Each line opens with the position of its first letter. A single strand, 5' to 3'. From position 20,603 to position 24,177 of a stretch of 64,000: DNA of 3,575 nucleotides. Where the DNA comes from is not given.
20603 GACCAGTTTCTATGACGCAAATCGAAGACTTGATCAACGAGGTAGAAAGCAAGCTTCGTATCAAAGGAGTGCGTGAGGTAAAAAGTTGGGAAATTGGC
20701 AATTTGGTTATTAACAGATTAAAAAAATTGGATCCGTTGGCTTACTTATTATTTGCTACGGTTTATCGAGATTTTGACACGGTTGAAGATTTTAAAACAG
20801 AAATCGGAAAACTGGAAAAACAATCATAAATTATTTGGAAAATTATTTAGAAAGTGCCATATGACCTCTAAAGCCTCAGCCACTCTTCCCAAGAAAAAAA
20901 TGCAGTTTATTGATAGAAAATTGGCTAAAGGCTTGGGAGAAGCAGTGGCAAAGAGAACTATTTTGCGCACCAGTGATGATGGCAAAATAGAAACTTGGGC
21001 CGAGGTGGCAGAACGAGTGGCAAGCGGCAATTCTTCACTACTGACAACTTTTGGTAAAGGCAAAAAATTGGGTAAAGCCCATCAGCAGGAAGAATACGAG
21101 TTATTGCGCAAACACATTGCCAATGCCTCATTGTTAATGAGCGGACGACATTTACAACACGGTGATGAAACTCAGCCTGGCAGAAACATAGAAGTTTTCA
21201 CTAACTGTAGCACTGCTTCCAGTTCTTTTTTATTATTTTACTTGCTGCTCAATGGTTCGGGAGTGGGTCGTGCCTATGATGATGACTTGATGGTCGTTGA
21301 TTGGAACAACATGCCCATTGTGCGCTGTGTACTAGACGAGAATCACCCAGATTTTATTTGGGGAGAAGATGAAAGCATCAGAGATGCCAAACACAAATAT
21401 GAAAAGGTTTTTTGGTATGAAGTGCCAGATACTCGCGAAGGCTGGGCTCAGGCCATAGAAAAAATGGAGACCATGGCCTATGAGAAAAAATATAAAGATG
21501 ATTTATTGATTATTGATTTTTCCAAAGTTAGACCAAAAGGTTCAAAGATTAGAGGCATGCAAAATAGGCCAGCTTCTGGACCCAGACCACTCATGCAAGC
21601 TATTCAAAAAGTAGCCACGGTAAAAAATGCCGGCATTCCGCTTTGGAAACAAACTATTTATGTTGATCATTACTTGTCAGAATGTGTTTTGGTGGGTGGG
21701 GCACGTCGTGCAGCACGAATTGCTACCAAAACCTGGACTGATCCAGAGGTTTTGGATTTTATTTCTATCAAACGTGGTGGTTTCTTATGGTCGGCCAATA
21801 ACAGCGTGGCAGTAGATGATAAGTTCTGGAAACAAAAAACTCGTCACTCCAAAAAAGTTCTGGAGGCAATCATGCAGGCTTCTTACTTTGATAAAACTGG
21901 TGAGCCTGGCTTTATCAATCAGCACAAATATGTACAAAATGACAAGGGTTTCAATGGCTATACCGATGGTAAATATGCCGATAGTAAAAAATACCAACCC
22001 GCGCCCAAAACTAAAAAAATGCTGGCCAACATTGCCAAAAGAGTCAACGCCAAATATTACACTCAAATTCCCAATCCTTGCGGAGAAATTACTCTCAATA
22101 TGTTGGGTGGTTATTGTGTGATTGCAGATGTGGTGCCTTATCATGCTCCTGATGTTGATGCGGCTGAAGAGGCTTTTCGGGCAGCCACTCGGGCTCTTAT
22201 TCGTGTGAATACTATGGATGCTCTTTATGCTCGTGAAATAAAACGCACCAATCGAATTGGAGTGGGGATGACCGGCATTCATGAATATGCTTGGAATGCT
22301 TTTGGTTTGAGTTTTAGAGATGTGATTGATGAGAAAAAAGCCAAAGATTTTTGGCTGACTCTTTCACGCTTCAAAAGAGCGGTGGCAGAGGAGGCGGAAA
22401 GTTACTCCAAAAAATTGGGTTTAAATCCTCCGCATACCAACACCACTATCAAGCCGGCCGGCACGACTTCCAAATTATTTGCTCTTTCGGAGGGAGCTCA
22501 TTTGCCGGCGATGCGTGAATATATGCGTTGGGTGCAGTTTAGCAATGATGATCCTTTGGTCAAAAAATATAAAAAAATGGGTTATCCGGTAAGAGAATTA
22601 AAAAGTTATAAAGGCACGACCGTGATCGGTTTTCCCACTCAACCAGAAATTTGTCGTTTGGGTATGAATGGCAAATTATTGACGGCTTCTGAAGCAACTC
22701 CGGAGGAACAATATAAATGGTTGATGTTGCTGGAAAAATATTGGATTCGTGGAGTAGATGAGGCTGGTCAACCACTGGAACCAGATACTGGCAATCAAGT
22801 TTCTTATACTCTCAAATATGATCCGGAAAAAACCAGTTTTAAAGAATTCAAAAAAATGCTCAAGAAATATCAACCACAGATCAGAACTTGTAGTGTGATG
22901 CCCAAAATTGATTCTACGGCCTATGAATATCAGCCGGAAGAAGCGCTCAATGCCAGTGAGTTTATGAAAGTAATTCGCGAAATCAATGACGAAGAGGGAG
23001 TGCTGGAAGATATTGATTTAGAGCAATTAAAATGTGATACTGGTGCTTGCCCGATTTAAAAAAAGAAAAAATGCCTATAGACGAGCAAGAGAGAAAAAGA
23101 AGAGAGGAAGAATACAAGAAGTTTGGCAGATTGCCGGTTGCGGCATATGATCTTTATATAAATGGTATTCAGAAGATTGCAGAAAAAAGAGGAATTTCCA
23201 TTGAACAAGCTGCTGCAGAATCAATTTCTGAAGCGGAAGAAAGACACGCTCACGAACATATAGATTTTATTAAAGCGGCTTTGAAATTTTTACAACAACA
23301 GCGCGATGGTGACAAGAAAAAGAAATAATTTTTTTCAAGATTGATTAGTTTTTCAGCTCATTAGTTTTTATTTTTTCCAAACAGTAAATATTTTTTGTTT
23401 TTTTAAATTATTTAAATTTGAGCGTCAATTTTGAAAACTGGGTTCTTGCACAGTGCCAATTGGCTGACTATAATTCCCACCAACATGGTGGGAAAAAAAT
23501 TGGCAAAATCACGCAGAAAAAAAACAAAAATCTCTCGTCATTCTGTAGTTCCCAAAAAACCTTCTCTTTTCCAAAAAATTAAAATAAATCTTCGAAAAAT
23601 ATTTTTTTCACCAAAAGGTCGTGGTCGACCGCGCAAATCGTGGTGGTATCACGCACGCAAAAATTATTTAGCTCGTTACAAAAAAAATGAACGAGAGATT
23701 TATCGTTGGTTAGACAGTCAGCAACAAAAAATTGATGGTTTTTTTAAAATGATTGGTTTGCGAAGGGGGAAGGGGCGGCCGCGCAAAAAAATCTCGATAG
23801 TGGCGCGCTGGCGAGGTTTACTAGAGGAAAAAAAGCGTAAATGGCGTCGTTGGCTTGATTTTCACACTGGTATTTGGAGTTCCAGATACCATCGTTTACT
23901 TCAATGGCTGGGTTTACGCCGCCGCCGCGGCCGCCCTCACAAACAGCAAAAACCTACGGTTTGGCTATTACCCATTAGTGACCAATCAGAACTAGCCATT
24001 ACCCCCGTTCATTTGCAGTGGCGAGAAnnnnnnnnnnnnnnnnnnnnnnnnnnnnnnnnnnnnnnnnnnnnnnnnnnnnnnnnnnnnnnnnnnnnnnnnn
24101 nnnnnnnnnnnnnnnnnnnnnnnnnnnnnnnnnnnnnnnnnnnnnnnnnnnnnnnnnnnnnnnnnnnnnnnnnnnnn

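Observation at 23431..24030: Class A PBP with three AT-hook DNA-binding motifs in its cytoplasmic N-terminal tail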

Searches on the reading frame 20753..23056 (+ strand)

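Call 16: search_protein_families(library=pfam, proteins=[window:20753-23056:+], max_evalue=0.001)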
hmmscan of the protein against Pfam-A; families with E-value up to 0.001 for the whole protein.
window:20753-23056:+ (768 aa): 3 families
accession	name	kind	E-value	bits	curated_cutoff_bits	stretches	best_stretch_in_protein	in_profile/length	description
PF21995.1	RNR-II_ins_dom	-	1.2e-13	51.7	27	1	212-290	27-106/107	B12-dependent ribonucleotide reductase, insertion domain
PF02867.20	Ribonuc_red_lgC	-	3.6e-11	42.8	23.9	1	311-513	69-295/523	Ribonucleotide reductase, barrel domain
PF17975.6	RNR_Alpha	-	2.3e-07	31.7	26.4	1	55-134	14-96/101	Ribonucleotide reductase alpha domain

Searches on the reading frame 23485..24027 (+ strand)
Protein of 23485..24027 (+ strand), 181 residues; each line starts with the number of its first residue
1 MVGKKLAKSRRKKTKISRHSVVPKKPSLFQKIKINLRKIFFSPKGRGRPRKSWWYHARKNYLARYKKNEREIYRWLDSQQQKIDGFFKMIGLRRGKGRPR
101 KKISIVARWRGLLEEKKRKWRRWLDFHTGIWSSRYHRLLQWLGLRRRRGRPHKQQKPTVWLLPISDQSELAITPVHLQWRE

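Call 6: search_protein_families(library=pfam, proteins=[window:23485-24003:+], max_evalue=1)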
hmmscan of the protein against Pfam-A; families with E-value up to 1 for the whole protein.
window:23485-24003:+ (173 aa): 0 families

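Call 7: search_protein_families(library=ncbifam, proteins=[window:23485-24003:+], max_evalue=1)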
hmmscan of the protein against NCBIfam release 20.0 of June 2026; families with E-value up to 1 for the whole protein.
window:23485-24003:+ (173 aa): 0 families

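Call 10: find_homologous_proteins(query=window:23485-24027:+, max_evalue=0.001)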
Query window:23485-24027:+: 971 candidates shared short words with the query, none scored E <= 0.001.

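Call 38: search_protein_families(library=pfam, proteins=[window:23485-24003:+], max_evalue=10)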
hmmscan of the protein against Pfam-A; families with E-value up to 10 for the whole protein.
window:23485-24003:+ (173 aa): 0 families
